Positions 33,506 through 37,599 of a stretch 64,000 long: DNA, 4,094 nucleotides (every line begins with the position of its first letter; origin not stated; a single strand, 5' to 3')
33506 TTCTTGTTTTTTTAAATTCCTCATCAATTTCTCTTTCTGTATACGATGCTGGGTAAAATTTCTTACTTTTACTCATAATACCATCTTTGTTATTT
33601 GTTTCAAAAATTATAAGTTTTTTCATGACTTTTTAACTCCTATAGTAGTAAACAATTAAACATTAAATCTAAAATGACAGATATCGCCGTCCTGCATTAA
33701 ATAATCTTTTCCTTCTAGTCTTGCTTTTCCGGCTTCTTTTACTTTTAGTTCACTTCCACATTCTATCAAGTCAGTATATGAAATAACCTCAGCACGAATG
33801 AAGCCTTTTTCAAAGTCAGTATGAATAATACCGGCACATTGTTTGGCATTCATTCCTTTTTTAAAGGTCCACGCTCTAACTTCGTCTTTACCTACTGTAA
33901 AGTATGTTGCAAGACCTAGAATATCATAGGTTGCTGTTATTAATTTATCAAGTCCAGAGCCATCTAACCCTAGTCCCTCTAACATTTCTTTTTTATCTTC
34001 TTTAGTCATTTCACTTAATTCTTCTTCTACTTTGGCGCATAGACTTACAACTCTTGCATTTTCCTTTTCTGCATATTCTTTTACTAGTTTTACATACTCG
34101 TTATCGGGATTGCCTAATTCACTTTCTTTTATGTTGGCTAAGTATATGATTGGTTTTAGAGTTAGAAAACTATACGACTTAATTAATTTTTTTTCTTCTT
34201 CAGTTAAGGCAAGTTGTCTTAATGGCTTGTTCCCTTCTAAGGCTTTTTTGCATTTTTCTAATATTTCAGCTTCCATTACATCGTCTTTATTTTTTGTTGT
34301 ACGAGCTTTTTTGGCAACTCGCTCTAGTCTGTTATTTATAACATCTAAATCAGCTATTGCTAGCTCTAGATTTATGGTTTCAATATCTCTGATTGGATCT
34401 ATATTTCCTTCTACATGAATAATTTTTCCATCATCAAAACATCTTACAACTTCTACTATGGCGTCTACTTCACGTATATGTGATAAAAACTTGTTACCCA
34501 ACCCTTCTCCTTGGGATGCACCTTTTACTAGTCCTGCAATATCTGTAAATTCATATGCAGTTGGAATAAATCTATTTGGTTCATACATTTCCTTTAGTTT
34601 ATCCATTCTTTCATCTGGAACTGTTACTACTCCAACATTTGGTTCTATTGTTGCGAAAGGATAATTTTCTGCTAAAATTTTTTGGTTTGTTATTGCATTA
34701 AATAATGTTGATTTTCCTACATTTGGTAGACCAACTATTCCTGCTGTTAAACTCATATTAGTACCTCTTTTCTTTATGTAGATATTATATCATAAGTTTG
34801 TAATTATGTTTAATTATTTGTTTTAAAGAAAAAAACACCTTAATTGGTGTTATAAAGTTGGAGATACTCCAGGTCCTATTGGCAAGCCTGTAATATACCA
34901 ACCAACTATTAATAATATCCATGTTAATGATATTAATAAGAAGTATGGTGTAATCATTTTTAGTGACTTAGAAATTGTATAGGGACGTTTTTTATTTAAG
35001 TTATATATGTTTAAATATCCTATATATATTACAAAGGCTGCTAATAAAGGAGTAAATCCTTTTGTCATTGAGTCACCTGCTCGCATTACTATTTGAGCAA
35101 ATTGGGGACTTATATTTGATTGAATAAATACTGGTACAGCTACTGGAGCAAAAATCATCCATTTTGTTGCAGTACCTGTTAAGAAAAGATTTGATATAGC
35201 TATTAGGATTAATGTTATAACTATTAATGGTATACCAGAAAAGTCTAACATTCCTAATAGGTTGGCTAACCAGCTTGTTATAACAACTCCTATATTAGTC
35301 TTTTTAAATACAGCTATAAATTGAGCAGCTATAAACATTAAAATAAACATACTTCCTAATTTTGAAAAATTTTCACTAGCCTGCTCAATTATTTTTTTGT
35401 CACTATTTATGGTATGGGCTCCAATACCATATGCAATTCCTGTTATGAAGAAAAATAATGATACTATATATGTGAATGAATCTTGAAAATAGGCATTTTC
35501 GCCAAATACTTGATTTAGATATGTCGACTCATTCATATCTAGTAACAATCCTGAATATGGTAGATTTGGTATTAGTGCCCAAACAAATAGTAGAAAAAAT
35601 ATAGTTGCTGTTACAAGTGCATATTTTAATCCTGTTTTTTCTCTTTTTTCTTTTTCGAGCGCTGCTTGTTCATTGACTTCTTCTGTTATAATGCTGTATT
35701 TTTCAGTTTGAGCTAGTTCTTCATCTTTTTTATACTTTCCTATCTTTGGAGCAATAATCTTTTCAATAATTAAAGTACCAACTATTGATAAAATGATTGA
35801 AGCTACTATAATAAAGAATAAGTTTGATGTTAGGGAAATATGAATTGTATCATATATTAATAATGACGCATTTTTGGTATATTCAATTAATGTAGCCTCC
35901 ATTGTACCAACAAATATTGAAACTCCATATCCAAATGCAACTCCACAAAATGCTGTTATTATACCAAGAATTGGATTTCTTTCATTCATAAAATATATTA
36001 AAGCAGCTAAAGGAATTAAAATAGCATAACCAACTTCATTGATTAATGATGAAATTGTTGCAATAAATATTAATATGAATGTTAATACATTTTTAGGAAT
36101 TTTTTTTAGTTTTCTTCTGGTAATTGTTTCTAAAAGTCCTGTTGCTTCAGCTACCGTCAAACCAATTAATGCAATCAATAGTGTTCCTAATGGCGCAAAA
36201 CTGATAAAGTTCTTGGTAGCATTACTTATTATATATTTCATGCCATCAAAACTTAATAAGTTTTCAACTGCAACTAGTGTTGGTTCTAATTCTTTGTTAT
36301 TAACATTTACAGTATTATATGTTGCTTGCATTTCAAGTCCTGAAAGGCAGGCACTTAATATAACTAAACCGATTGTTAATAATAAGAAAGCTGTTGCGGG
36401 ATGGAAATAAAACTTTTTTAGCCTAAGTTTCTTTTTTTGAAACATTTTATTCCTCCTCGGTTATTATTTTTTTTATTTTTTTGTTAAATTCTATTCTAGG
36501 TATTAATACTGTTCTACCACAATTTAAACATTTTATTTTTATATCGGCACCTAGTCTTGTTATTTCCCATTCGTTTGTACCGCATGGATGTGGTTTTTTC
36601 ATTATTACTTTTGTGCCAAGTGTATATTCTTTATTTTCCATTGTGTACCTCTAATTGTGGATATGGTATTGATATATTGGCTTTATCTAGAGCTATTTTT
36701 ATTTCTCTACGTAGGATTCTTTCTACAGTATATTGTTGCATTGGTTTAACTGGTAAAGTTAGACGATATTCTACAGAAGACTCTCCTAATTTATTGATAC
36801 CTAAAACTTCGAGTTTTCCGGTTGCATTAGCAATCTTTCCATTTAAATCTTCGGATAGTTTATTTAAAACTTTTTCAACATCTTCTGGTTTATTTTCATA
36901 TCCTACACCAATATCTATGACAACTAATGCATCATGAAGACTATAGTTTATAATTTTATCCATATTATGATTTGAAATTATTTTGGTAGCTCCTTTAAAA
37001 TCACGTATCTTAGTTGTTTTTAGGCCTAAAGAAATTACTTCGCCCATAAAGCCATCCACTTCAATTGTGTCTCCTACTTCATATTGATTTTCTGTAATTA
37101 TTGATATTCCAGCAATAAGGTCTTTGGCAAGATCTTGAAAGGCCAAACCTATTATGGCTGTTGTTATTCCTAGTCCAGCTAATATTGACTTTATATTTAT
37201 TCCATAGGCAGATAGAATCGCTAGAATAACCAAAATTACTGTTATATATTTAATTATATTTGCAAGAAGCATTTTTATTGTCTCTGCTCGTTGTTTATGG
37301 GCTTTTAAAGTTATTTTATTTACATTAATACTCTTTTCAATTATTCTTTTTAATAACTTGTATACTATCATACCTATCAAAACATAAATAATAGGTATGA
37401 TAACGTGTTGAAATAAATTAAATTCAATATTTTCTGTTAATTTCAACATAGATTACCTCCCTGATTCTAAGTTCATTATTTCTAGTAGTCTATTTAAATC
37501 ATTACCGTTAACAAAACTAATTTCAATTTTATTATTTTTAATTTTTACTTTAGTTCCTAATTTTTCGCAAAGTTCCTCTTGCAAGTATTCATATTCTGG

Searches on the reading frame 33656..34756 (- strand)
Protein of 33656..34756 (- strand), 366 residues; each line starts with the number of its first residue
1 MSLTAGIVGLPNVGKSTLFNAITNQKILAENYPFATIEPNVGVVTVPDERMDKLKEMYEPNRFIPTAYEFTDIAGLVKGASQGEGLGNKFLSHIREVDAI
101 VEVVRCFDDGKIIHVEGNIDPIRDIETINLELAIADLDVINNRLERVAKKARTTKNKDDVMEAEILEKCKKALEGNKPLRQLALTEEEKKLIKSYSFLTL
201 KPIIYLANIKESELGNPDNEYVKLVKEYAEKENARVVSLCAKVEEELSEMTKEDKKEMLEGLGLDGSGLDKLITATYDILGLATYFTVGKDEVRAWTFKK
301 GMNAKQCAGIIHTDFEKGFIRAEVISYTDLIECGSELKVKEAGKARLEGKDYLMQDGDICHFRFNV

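Call 7: search_protein_families(library=ncbifam, proteins=[window:33656-34756:-])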
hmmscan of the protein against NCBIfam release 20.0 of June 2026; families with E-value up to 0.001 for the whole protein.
window:33656-34756:- (366 aa): 15 families
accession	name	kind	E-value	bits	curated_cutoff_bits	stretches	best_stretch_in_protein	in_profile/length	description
TIGR00092.1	TIGR00092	equivalog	1.5e-156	521.2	279.2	1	1-366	1-368/368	redox-regulated ATPase YchF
NF007171.0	PRK09602.1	subfamily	1.1e-40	139.8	387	1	2-254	2-266/397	YchF-related putative GTPase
NF008955.0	PRK12297.1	equivalog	1.7e-25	89.8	406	1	5-224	162-352/429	GTPase ObgE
NF008956.1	PRK12299.1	equivalog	2e-23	82.9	300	1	5-164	161-292/327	GTPase ObgE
TIGR02729.1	Obg_CgtA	equivalog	5.1e-23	81.6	280.25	1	5-181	160-306/329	Obg family GTPase CgtA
NF008954.1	PRK12296.1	equivalog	8.9e-22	77.2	377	1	6-168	163-304/470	GTPase ObgE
TIGR03156.1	GTP_HflX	equivalog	2.6e-08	33.2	216.75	1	5-50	192-237/351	GTPase HflX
TIGR00231.1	small_GTP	domain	1.4e-07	31.4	42.5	1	6-105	7-92/164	GTP-binding protein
TIGR00437.1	feoB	equivalog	7.6e-07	28.2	315.65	1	9-50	1-42/594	ferrous iron transport protein B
TIGR03594.1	GTPase_EngA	equivalog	4.2e-06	26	306.7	1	7-27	5-25/432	ribosome biogenesis GTPase Der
TIGR00436.1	era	equivalog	1.2e-05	24.8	116.25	1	5-28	3-26/270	GTPase Era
NF008280.0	PRK11058.1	equivalog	1.2e-05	24.3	441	1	4-48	199-243/426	ribosome rescue GTPase HflX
NF000908.1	PRK00089.1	equivalog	2.2e-05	23.9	237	1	5-27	6-28/291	GTPase Era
TIGR03596.1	GTPase_YlqF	equivalog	3.9e-05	23.2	208.2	1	4-28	120-144/276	ribosome biogenesis GTPase YlqF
NF007105.0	PRK09554.1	equivalog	0.00081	17.6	683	1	2-51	3-52/772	Fe(2+) transporter permease subunit FeoB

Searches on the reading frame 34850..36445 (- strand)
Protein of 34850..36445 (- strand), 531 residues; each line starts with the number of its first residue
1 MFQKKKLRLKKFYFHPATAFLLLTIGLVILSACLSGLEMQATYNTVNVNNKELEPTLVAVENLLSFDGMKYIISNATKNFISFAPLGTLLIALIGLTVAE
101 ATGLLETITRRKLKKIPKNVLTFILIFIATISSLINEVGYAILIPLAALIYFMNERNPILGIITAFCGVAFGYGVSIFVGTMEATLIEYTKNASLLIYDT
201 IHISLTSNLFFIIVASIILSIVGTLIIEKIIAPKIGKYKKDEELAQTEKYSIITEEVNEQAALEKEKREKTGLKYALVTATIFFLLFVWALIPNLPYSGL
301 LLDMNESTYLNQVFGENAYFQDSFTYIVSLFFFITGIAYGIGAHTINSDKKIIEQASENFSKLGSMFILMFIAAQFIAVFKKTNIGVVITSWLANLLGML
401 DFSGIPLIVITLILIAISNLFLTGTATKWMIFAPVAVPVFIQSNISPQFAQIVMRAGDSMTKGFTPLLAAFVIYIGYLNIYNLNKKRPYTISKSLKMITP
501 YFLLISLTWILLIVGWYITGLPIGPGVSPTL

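Call 7: search_protein_families(library=ncbifam, proteins=[window:34850-36445:-])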
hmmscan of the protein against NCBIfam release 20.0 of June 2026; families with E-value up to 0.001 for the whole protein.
window:34850-36445:- (531 aa): 2 families
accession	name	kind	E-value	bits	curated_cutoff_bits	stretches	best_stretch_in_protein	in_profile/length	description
TIGR00819.1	ydaH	subfamily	1.7e-91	307.3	753.55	1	12-527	22-514/521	AbgT family antimetabolite efflux transporter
NF008459.0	PRK11339.1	equivalog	1.3e-74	251.9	864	1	15-531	28-507/508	p-aminobenzoyl-glutamate transporter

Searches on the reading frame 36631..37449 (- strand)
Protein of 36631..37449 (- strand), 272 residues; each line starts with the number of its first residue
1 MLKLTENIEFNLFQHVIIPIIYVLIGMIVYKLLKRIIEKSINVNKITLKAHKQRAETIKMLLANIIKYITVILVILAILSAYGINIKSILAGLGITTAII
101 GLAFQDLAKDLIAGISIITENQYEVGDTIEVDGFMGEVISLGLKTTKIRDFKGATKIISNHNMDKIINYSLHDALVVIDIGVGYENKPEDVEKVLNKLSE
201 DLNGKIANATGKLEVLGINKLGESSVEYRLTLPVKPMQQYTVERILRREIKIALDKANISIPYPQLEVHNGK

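Call 7: search_protein_families(library=ncbifam, proteins=[window:36631-37449:-])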
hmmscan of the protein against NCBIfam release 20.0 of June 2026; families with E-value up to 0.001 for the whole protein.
window:36631-37449:- (272 aa): 6 families
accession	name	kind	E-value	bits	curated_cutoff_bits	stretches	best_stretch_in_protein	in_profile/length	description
NF047601.1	MscSThanab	equivalog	7.2e-44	150.3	500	1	10-268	22-274/280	small-conductance mechanosensitive channel MscS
NF047602.1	MscsSHelicob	equivalog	1.8e-26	93.1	400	1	12-269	5-257/260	small-conductance mechanosensitive channel MscS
NF008542.0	PRK11465.1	equivalog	3.9e-24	84.9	596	1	17-268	467-722/741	mechanosensitive channel protein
NF007662.0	PRK10334.1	subfamily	1.6e-22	80.1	321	1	17-269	32-276/286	small-conductance mechanosensitive channel MscS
NF008438.0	PRK11281.1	equivalog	1.4e-15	56.2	991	1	100-269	916-1087/1113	mechanosensitive channel MscK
NF008180.0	PRK10929.1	equivalog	2e-08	32.6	809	1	23-201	836-1018/1109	miniconductance mechanosensitive channel MscM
